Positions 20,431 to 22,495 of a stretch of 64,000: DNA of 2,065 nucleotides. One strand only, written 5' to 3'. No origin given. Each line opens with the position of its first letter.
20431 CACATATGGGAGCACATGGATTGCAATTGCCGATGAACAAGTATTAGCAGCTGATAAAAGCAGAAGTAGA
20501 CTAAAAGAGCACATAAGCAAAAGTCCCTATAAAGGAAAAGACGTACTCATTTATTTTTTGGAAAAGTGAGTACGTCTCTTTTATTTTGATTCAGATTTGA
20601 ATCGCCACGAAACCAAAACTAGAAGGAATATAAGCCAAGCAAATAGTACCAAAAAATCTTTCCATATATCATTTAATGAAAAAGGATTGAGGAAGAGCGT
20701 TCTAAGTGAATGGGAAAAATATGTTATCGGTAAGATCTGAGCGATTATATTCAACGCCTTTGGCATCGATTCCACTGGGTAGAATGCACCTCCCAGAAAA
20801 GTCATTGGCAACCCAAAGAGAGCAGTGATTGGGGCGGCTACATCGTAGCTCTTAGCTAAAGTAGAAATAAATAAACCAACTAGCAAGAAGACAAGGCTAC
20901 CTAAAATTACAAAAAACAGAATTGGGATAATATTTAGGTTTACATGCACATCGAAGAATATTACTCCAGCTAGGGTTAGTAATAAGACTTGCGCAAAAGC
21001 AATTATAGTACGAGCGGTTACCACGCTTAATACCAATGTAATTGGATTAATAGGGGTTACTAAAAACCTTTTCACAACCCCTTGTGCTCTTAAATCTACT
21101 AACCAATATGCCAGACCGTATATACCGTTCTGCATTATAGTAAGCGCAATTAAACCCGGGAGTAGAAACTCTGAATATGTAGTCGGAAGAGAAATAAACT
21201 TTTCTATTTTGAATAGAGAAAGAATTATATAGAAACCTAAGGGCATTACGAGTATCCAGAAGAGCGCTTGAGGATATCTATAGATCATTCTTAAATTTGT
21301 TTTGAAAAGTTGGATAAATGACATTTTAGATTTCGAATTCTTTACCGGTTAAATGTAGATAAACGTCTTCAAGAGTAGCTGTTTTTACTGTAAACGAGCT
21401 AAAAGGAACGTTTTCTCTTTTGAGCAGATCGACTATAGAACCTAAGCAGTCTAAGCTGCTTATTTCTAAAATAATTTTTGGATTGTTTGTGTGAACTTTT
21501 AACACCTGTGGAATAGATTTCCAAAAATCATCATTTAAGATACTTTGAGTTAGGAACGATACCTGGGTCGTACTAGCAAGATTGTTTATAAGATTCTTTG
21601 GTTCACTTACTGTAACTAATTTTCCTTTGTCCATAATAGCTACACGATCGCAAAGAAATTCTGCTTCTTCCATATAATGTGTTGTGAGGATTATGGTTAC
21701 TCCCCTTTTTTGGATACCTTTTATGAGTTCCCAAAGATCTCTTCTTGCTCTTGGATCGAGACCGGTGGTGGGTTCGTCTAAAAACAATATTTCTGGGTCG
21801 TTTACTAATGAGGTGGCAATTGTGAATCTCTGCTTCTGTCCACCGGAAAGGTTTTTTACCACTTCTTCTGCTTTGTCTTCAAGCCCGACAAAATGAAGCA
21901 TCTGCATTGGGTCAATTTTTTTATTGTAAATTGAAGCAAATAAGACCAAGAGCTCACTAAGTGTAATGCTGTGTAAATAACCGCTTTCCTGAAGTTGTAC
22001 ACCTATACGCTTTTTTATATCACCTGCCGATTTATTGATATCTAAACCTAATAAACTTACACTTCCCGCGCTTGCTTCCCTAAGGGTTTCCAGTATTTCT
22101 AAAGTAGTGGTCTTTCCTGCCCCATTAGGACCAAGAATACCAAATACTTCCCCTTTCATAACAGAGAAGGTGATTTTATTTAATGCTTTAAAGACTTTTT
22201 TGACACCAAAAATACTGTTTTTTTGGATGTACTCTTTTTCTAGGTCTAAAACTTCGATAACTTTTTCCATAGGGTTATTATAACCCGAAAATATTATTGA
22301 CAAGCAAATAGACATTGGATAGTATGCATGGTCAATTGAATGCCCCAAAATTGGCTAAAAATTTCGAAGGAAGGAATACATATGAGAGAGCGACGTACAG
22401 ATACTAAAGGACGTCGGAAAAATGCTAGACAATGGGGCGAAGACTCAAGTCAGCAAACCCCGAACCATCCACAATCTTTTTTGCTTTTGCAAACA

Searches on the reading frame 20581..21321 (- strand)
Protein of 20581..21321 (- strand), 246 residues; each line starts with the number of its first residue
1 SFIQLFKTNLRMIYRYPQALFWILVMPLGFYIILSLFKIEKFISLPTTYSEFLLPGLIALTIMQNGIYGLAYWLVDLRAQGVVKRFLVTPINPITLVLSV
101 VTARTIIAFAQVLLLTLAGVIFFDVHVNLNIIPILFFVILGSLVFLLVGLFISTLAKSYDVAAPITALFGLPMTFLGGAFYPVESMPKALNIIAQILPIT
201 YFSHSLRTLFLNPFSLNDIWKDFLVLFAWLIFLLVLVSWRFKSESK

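Call 62: search_protein_families(library=pfam, proteins=[window:20581-21321:-], max_evalue=0.001)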
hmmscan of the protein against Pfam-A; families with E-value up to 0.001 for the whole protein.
window:20581-21321:- (246 aa): 2 families
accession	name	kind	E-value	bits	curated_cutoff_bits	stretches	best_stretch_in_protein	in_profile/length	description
PF01061.29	ABC2_membrane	-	2e-24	86.8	26.9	1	2-210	3-210/211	ABC-2 type transporter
PF12698.13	ABC2_membrane_3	-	3.5e-23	82.7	31.6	1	47-238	158-346/347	ABC-2 family transporter protein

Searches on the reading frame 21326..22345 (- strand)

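Call 19: search_protein_families(library=pfam, proteins=[window:21326-22345:-], max_evalue=0.001)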
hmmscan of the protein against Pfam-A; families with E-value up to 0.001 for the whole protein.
window:21326-22345:- (339 aa): 5 families
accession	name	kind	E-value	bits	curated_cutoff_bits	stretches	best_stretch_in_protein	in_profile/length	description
PF00005.33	ABC_tran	-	8.7e-29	101.3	25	1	55-194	1-137/137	ABC transporter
PF13304.12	AAA_21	-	1e-17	65.6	27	2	150-223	222-298/304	AAA domain, putative AbiEii toxin, Type IV TA system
PF13175.12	AAA_15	-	2.9e-06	27.6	32.1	0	67-119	25-84/374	AAA ATPase domain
PF02463.25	SMC_N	-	4.2e-05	23.5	40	0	52-224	10-198/220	RecF/RecN/SMC N terminal domain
PF13476.12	AAA_23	-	0.00056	21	27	0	56-85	14-39/201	AAA domain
